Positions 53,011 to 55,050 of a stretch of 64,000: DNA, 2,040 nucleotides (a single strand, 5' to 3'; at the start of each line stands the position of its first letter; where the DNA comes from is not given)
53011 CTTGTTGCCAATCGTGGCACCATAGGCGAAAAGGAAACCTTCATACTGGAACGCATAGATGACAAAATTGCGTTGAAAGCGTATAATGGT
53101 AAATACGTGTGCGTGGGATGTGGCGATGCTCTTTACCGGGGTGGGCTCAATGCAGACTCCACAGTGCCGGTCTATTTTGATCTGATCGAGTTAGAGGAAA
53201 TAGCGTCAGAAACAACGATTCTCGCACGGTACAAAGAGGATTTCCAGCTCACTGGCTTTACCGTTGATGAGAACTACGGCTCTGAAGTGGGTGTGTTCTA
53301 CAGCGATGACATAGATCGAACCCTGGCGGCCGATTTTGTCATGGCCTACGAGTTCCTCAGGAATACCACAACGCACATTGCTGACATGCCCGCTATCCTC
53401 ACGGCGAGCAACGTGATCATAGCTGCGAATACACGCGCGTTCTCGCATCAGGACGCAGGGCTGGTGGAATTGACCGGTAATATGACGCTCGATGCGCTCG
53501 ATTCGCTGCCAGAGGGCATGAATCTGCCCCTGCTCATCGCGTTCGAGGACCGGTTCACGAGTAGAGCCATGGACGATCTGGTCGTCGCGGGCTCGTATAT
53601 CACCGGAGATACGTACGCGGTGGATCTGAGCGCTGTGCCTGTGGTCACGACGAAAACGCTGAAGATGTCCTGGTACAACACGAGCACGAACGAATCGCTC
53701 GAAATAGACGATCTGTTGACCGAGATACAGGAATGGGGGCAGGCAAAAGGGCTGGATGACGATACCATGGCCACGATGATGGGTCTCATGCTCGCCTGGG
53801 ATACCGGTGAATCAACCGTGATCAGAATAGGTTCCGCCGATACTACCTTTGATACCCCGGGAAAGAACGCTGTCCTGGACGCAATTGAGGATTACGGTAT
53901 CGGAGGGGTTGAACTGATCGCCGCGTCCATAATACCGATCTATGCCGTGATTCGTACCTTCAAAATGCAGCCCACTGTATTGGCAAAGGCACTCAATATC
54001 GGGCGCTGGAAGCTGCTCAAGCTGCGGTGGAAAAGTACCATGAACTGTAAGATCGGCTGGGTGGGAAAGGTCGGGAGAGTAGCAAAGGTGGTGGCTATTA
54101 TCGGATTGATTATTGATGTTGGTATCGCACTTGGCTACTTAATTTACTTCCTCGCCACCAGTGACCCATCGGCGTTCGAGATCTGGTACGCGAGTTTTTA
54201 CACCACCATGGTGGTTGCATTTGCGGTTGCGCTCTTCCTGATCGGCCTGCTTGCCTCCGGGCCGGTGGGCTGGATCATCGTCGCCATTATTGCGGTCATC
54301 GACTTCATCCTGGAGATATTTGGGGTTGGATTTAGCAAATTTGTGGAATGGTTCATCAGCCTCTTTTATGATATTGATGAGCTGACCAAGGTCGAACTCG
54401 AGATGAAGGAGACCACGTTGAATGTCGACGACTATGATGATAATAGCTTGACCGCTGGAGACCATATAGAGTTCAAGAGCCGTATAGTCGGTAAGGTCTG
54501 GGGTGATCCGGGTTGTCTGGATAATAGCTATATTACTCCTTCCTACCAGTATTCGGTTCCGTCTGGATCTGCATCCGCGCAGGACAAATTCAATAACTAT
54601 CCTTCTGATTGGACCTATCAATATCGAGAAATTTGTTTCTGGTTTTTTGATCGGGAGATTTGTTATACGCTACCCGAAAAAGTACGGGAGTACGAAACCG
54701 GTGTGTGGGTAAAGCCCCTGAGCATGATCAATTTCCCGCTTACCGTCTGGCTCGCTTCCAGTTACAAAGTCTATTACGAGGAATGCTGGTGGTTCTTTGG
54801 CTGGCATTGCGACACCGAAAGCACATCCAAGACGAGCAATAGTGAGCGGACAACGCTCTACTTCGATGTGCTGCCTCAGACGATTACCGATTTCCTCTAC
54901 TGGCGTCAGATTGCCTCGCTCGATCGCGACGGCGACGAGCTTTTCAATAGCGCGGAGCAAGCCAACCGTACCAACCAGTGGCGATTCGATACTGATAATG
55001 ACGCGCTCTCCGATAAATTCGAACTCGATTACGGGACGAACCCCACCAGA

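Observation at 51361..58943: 2133-aa PGF-CTERM surface protein with an internal ~4-TM-helix block, adjacent to a bactofilin-repeat membrane protein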

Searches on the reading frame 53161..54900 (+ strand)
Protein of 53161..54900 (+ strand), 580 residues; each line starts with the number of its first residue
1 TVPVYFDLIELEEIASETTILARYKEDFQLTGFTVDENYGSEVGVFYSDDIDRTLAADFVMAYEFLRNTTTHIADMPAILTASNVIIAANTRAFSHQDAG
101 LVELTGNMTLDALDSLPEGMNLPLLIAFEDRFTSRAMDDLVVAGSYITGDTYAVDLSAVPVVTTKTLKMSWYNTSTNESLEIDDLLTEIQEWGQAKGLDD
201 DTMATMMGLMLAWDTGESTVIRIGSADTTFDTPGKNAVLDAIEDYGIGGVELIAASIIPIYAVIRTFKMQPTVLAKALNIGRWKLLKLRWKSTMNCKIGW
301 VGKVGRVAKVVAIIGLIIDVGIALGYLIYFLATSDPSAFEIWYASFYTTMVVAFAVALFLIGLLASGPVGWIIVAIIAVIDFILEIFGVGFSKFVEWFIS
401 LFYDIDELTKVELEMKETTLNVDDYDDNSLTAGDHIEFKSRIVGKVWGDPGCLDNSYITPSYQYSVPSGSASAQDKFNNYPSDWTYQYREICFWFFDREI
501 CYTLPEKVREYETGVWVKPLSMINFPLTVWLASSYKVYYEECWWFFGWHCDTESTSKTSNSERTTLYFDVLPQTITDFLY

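Call 9: find_homologous_proteins(query=window:53161-54900:+, max_evalue=0.001)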
Query window:53161-54900:+ (580 aa): 3 proteins with E <= 0.001 among 8000 candidates.
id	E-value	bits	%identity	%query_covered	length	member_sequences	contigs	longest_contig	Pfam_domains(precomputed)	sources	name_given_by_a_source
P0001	1.3e-246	838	73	93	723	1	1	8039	PF25490.1,PF06268.20,PF06229.19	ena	-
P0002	1.2e-227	775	76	79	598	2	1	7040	PF25490.1,PF06268.20,PF06229.19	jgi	jgi:hypothetical protein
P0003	1.1e-140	488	70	54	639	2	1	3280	PF18884.6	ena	-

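Call 14: find_related_loci(query=window:53221-54900:+, collection=genome_contigs, flank=10000)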
Query window:53221-54900:+ (560 aa) in genome_contigs; peptide patterns used: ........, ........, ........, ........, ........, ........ (x = any residue, [..] = any of these).
31 stretches matched a pattern; 7 encode a relative of the query (tblastn E <= 1e-3); 6 distinct loci.
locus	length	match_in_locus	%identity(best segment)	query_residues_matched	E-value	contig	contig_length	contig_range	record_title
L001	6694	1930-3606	84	2-560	0e+0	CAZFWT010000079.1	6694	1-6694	MAG TPA_asm: uncultured Halobacteria archaeon isolate SRP178699_co2_296 genome assembly, contig: NODE_13253_length_6694_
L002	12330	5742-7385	70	1-560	0e+0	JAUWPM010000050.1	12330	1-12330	MAG: Methanosarcinales archaeon isolate CSMAG_2476 CSMAG_2476_k141_856604_length_12330_cov_58.8953, whole genome shotgun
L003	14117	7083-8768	74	1-560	0e+0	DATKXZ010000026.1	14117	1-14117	MAG TPA_asm: Desulfobacteria bacterium isolate SMAG_U14206 k141_3511485, whole genome shotgun sequence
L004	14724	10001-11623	37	1-558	1e-104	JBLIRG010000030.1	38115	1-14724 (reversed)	MAG: Thermoplasmatota archaeon isolate MG1_202111_bin_239 MG1_202111_bin_239_scaffold_30, whole genome shotgun sequence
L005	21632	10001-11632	33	1-558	4e-97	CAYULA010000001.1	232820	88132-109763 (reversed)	MAG TPA_asm: uncultured Thermoplasmatales archaeon isolate SRP141376_co4_191 genome assembly, contig: NODE_30_length_232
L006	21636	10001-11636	32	1-558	2e-84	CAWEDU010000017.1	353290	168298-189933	MAG: uncultured Thermoplasmatales archaeon isolate MFD03804.bin.2.29 genome assembly, contig: contig_85131, whole genome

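Call 19: search_protein_families(library=pfam, proteins=[L005:8717-15292:+, L005:15321-16397:-, L005:7067-8443:-], max_evalue=0.01)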
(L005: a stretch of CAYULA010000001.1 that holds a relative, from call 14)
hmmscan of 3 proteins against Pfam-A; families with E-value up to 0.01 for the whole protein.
L005:8717-15292:+ (2192 aa): 7 families
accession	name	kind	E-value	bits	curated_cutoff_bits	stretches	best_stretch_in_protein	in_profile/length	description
PF18884.5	TSP3_bac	-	2.2e-25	88.6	25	4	1625-1645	1-21/22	Bacterial TSP3 repeat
PF18911.6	PKD_4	-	1.1e-07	32.2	27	1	1969-2043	5-80/85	PKD domain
PF00801.26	PKD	-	4.1e-06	27.1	23.5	1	1981-2040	14-73/80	PKD domain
PF06268.19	Fascin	-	2.9e-05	24.6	23.1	1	332-410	25-101/108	Fascin domain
PF06229.18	FRG1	-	4.8e-05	23.6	27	1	332-411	28-107/189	FRG1-like domain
PF22352.2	K319L-like_PKD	-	7e-05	23.2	27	1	1973-2048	2-84/84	K319L-like, PKD domain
PF01436.27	NHL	-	0.00025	21.4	20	0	1377-1393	11-27/28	NHL repeat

L005:15321-16397:- (359 aa): 2 families
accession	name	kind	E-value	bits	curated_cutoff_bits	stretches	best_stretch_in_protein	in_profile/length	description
PF01595.25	CNNM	-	4.9e-46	157.1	28.4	1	22-199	2-180/181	Cyclin M transmembrane N-terminal domain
PF00571.33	CBS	-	5.7e-17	62.2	24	2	220-270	4-54/57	CBS domain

L005:7067-8443:- (459 aa): 5 families
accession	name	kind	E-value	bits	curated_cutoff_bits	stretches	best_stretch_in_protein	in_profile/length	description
PF01637.24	ATPase_2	-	4.6e-23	82.6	33.2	1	2-198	1-224/225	ATPase domain predominantly from Archaea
PF03008.20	DUF234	-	3.5e-22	79.1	22.5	1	308-395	2-91/100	Archaea bacterial proteins of unknown function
PF13173.12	AAA_14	-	8.5e-06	26.2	27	1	26-168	7-126/129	AAA domain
PF01022.26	HTH_5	-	0.0053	17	22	0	241-280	7-46/47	Bacterial regulatory protein, arsR family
PF13401.12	AAA_22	-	0.0075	17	27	0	25-136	9-123/130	AAA domain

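Call 23: search_protein_representatives(protein=window:53221-54900:+)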
Query: 560 residues. Proteins with E-value up to 0.001 (for the whole library): 157; up to 1e-10: 135; up to 1e-30: 92. The best 150 are listed.
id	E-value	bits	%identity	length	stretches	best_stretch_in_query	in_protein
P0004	5.7e-123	428.0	45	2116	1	3-559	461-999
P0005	1.1e-117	410.6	41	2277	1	1-559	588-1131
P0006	1.6e-113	396.8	48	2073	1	1-559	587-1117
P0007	9.0e-106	371.2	39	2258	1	1-559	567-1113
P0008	9.3e-106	371.2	40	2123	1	1-558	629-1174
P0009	3.3e-102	359.5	44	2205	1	1-559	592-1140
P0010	2.4e-94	333.5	44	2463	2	1-222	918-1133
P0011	1.4e-93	331.0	40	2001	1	1-558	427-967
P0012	1.3e-85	304.7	37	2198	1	1-558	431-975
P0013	2.6e-83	297.1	36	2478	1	1-558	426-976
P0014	3.8e-80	286.6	34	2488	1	1-558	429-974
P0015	5.8e-80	286.0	36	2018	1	2-558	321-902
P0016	6.0e-78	279.4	34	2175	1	1-558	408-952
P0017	2.6e-76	274.0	38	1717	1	1-559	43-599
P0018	1.3e-75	271.7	34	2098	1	2-559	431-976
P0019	2.1e-75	271.0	38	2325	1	1-559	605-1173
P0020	8.2e-75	269.0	34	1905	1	1-559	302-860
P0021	1.6e-73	264.8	39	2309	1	1-558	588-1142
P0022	3.3e-73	263.7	35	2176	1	1-559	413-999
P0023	2.1e-71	257.8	35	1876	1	1-559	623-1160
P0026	7.4e-67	242.8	34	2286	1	2-559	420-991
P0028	1.3e-66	242.0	36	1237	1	1-559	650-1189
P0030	5.4e-64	233.3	33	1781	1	10-558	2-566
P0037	4.9e-60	220.2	32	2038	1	2-558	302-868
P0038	1.1e-59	219.1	38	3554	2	1-222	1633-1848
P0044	3.2e-57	211.0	32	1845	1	2-559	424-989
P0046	5.5e-55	203.6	30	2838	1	1-559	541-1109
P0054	1.2e-51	192.5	32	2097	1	1-555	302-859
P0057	8.1e-51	189.8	33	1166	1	2-559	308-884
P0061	3.6e-49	184.4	30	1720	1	1-558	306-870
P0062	1.0e-48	182.9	31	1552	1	1-559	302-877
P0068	1.5e-43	165.8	30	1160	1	2-559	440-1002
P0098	4.7e-30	121.3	28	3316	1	1-559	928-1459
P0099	5.4e-30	121.1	27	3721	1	1-559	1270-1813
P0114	1.4e-22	96.6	29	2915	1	1-556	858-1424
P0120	3.1e-20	88.9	29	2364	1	1-559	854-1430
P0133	6.4e-12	61.4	34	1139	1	293-559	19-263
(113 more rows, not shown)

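Call 34: list_cluster_members(proteins=[P0004, P0005, P0008, P0009, P0012, P0020, P0023, P0038, P0098, P0099])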
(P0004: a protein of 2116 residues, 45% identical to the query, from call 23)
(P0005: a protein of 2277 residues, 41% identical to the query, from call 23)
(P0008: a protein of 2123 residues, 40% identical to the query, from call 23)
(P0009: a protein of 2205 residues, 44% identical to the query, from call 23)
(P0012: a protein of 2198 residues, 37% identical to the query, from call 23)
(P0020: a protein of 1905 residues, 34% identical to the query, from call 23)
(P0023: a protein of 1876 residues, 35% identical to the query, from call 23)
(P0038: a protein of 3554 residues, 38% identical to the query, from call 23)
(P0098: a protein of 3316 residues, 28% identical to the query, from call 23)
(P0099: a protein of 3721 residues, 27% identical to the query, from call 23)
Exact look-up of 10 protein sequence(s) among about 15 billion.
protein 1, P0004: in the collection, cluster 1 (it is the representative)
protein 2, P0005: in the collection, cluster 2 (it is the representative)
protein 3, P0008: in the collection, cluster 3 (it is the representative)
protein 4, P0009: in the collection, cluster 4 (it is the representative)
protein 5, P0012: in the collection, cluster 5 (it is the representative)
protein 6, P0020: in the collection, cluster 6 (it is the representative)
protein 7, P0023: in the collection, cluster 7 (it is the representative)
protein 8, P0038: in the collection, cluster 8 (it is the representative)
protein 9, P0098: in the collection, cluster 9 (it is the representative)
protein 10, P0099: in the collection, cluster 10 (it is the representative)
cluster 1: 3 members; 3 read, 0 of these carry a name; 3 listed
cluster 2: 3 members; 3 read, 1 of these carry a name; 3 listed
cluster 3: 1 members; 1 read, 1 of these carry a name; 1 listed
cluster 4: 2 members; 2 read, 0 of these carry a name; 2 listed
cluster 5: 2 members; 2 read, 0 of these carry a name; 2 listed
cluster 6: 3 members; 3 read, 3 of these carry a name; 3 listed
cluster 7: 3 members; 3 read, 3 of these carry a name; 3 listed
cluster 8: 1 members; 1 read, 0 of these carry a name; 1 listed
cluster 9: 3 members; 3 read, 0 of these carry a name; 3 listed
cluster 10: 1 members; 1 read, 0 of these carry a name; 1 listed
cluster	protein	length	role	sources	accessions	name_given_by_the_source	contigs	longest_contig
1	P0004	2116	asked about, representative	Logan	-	-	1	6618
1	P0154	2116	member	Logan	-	-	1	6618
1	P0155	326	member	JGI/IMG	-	-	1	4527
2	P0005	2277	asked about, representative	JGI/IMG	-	-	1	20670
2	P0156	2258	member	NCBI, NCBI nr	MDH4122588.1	MAG: RICIN domain-containing protein [Thermoplasmata archaeon] | RICIN domain-containing protein [Thermoplasmata archaeon]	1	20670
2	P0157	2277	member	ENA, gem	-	-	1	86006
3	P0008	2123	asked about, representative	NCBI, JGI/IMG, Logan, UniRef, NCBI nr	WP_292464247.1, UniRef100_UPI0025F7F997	RICIN domain-containing protein [Methanolobus sp.] | RICIN domain-containing protein n=1 Tax=Methanolobus sp. TaxID=1874737 RepID=UPI0025F7F997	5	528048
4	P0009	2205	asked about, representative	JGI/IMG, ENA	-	-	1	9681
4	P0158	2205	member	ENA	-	-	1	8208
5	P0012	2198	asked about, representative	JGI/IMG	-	-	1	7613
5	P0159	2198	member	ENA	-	-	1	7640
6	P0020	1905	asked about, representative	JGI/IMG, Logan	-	hypothetical protein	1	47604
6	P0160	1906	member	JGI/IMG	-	hypothetical protein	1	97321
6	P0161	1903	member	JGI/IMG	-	hypothetical protein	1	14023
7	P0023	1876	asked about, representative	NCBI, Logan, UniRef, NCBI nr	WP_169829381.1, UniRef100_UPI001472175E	Ig-like domain-containing protein [Desulfatibacillum aliphaticivorans] | Ig-like domain-containing protein n=1 Tax=Desulfatibacillum aliphaticivorans TaxID=218208 ...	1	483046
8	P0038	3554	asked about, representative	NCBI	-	-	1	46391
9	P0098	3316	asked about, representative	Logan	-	-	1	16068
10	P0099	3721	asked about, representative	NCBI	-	-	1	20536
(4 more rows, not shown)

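Call 38: search_solved_structures(query=window:53221-54900:+, max_evalue=1)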
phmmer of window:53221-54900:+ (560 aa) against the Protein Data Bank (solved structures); distinct sequences matched with E-value up to 1: 0.

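Call 39: search_protein_families(library=pfam, proteins=[window:53221-54900:+], max_evalue=10)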
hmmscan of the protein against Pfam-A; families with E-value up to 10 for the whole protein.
window:53221-54900:+ (560 aa): 0 families

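Call 40: search_protein_families(library=ncbifam, proteins=[window:53221-54900:+], max_evalue=10)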
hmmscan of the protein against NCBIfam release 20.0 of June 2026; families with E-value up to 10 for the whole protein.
window:53221-54900:+ (560 aa): 0 families

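Call 41: predict_structure(alignment_id=A3)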
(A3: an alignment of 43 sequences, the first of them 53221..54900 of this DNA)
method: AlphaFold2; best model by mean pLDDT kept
length: 560 residues; sequences in the alignment: 43
mean_pLDDT: 83.4   pTM: 0.47
mean pLDDT of the five models: 83.4, 82.4, 81.9, 81.9, 79.9
residues with pLDDT >= 90: 256; 70-90: 217; 50-70: 46; < 50: 41
segments of 3 or more residues with pLDDT < 50: 243-257, 259-284
pLDDT, mean of each block of 10 residues (from residue 1): 63 85 98 95 94 97 96 94 95 97 98 86 68 83 97 97 92 91 86 91 93 81 74 63 44 47 42 33 52 76 81 75 85 85 76 81 81 81 88 95 89 94 95 95 91 89 86 84 91 95 92 96 83 94 93 72
secondary structure, 60 per line:
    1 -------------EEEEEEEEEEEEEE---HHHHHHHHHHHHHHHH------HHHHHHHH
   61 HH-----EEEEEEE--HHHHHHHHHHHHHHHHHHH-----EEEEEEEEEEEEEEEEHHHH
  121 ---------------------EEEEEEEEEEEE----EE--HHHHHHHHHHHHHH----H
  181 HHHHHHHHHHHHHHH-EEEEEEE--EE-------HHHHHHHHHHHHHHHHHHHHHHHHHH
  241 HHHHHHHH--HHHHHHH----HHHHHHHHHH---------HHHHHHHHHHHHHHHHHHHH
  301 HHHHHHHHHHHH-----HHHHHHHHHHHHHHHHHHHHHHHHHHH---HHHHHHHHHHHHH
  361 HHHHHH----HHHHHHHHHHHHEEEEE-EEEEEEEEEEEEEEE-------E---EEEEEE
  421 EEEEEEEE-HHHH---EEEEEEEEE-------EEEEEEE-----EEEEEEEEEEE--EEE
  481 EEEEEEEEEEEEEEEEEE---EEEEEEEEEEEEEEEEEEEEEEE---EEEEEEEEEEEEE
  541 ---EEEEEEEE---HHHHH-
elements in order: E14-27 H31-46 H53-62 E68-74 H77-95 E101-116 H117-120 E142-153 H162-175 H180-195 E197-203 H215-248 H251-257 H262-271 H281-312 H318-344 H348-366 H371-382 E383-387 E389-403 E415-428 H430-433 E437-445 E453-459 E465-475 E478-498 E502-524 E528-540 E544-551 H555-559
